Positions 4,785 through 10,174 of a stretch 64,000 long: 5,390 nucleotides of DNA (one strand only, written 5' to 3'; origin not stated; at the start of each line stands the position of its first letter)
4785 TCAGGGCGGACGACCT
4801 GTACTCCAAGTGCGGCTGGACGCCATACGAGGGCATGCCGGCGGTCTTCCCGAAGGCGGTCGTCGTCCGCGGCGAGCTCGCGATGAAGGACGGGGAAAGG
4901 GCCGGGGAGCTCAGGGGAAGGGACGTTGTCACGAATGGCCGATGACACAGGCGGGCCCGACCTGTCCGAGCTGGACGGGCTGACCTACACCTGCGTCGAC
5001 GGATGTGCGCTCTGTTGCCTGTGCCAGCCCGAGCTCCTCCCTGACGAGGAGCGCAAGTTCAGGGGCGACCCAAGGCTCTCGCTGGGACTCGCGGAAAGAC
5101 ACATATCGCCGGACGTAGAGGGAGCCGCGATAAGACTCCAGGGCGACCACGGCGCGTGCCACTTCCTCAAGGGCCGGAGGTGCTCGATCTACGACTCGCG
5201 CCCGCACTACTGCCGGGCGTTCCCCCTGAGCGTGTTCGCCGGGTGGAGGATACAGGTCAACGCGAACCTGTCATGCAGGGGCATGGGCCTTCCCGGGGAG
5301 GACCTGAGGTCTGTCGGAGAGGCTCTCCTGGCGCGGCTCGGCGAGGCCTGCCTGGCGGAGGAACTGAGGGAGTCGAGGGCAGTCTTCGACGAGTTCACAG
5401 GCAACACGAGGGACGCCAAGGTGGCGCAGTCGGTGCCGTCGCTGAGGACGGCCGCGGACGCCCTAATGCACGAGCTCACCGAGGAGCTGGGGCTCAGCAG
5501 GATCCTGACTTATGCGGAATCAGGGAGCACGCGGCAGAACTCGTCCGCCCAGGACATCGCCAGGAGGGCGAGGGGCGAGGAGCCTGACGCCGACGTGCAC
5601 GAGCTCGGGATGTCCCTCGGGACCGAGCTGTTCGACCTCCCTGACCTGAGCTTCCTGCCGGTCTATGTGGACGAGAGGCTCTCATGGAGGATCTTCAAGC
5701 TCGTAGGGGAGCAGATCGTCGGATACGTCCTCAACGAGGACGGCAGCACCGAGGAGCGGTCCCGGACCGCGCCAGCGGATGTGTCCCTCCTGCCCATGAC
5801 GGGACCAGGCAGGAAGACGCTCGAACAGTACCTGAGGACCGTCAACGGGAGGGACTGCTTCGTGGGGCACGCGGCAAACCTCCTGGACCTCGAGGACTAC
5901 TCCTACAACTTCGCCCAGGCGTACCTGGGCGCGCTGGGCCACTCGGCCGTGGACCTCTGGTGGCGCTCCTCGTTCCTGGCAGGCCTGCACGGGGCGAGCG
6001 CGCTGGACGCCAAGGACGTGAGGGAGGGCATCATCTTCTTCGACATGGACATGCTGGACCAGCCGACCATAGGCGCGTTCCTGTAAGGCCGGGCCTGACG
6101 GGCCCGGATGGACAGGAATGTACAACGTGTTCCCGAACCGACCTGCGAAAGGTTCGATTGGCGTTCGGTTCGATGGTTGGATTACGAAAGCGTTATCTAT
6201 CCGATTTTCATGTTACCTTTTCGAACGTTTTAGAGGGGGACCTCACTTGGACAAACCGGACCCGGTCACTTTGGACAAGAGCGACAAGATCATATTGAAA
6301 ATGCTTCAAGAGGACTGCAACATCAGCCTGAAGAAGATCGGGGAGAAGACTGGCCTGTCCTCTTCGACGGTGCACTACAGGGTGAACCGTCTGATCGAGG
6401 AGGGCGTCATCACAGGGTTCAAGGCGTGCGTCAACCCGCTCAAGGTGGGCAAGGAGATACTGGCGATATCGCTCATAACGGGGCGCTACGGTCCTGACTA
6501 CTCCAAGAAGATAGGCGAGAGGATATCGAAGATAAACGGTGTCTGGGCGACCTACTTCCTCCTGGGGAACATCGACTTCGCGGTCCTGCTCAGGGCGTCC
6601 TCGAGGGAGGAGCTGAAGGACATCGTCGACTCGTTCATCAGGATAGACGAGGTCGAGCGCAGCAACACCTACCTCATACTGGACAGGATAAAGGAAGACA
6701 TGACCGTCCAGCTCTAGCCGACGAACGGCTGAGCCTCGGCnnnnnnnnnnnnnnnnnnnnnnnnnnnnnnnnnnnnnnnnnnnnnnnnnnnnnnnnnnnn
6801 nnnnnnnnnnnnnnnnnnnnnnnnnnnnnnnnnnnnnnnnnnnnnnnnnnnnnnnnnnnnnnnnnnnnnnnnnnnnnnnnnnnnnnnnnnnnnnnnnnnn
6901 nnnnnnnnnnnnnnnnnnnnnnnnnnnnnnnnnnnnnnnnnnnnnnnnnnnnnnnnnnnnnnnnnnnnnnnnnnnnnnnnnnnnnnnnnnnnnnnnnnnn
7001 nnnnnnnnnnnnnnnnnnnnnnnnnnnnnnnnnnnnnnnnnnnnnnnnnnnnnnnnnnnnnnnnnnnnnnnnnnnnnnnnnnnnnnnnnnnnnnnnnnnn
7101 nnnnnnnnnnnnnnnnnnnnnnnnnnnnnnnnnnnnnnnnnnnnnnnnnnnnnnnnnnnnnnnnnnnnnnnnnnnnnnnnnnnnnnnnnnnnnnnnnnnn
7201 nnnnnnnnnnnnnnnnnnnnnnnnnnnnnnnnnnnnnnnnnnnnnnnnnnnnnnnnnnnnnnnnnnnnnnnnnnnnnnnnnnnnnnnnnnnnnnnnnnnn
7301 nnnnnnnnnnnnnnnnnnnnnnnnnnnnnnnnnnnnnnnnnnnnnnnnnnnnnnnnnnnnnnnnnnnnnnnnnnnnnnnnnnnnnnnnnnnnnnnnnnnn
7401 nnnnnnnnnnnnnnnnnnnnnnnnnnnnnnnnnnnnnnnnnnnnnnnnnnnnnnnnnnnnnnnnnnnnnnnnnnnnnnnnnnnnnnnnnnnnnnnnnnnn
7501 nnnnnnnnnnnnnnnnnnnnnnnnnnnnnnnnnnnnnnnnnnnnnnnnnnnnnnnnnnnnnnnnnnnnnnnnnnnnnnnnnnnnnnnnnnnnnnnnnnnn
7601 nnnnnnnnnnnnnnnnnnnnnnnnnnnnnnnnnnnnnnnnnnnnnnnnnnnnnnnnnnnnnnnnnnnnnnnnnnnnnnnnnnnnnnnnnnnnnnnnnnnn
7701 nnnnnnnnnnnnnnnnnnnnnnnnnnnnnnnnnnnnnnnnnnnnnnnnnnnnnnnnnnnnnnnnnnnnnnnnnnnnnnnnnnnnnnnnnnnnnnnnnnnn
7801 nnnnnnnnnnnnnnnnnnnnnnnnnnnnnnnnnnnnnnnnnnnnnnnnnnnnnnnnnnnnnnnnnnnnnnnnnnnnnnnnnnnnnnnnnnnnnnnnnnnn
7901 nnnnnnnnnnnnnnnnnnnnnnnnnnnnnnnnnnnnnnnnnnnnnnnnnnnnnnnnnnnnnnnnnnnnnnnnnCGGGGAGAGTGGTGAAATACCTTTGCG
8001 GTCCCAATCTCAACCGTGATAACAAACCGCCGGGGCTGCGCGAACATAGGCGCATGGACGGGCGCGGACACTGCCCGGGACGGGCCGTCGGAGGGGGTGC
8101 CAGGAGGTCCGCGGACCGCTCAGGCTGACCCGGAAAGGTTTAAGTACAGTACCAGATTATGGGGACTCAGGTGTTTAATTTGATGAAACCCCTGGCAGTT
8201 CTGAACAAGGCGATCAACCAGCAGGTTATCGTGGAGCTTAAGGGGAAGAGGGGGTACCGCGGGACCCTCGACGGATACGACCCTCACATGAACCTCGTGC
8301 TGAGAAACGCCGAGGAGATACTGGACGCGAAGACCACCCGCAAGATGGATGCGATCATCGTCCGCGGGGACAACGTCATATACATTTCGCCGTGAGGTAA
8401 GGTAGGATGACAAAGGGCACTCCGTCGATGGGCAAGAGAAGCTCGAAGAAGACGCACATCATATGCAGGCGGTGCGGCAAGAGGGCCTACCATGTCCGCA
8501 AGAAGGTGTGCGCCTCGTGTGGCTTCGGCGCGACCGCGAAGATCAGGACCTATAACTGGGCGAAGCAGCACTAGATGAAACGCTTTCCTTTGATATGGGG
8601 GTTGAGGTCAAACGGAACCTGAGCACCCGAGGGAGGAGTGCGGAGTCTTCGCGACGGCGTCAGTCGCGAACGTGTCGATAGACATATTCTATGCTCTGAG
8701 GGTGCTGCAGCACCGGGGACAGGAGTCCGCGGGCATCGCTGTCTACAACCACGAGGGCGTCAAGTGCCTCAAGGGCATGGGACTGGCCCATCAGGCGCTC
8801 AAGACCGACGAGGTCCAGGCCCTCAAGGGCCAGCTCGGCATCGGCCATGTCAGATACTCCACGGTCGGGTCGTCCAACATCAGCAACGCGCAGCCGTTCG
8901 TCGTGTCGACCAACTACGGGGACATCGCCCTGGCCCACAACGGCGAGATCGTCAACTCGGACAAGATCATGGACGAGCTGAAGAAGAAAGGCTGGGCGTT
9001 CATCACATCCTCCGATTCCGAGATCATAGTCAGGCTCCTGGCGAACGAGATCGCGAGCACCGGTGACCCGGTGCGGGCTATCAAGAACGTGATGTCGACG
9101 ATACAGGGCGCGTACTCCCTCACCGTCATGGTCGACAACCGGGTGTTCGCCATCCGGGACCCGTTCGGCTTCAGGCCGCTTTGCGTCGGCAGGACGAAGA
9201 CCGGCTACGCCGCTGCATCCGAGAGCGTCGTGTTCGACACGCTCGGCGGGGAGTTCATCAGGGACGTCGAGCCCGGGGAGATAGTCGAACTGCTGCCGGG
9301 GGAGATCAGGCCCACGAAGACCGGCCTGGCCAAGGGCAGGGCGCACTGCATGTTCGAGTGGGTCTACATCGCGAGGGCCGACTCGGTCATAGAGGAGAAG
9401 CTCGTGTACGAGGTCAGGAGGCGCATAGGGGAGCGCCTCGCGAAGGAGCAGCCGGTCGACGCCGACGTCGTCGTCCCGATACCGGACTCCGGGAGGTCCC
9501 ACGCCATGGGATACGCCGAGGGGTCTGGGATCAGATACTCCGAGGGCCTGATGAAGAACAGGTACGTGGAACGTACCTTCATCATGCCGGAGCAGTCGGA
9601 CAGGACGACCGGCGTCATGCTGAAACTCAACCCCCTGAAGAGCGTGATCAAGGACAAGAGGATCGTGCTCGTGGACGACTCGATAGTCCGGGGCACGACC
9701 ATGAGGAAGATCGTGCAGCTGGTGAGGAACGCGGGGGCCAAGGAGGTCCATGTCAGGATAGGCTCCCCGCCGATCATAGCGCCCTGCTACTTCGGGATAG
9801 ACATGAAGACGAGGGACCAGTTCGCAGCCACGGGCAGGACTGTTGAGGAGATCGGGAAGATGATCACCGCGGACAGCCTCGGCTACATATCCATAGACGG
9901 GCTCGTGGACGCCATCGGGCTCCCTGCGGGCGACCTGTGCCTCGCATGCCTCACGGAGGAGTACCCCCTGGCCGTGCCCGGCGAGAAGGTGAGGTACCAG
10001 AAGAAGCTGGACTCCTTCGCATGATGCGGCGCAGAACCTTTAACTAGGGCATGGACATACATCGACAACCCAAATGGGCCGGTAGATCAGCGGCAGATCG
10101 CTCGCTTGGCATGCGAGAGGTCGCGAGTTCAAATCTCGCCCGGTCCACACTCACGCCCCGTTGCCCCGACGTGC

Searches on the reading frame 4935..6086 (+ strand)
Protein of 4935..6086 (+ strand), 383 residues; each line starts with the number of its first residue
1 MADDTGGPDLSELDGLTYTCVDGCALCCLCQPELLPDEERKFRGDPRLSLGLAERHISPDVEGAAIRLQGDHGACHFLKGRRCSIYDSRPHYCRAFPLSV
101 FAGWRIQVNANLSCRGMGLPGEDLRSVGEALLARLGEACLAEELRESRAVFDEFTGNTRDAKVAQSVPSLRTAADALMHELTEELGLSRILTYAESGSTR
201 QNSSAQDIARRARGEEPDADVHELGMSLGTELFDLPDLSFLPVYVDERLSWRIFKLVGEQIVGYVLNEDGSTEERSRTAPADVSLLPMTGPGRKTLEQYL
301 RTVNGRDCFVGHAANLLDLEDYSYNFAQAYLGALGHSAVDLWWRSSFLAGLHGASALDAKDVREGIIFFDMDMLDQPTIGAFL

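Call 58: search_protein_families(library=pfam, proteins=[window:4935-6086:+], max_evalue=0.0001)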
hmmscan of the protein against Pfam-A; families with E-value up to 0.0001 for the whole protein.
window:4935-6086:+ (383 aa): 1 family
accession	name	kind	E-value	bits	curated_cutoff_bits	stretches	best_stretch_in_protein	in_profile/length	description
PF03692.20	CxxCxxCC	-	5.9e-08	33.7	23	1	20-99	2-72/85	Putative zinc- or iron-chelating domain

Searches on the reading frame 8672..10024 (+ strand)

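Call 58: search_protein_families(library=pfam, proteins=[window:8672-10024:+], max_evalue=0.0001)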
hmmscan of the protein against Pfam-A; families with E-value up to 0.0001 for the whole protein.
window:8672-10024:+ (450 aa): 4 families
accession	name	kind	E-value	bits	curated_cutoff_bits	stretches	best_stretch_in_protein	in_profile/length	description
PF13522.11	GATase_6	-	5e-22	78.8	27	1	52-184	9-130/130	Glutamine amidotransferase domain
PF13537.11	GATase_7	-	1.1e-19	71.1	25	1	69-186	9-119/123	Glutamine amidotransferase domain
PF13230.11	GATase_4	-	1.8e-10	40.6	23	1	4-143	14-158/272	Glutamine amidotransferases class-II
PF00156.33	Pribosyltran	-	6.4e-10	39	26.3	1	260-361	26-120/158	Phosphoribosyl transferase domain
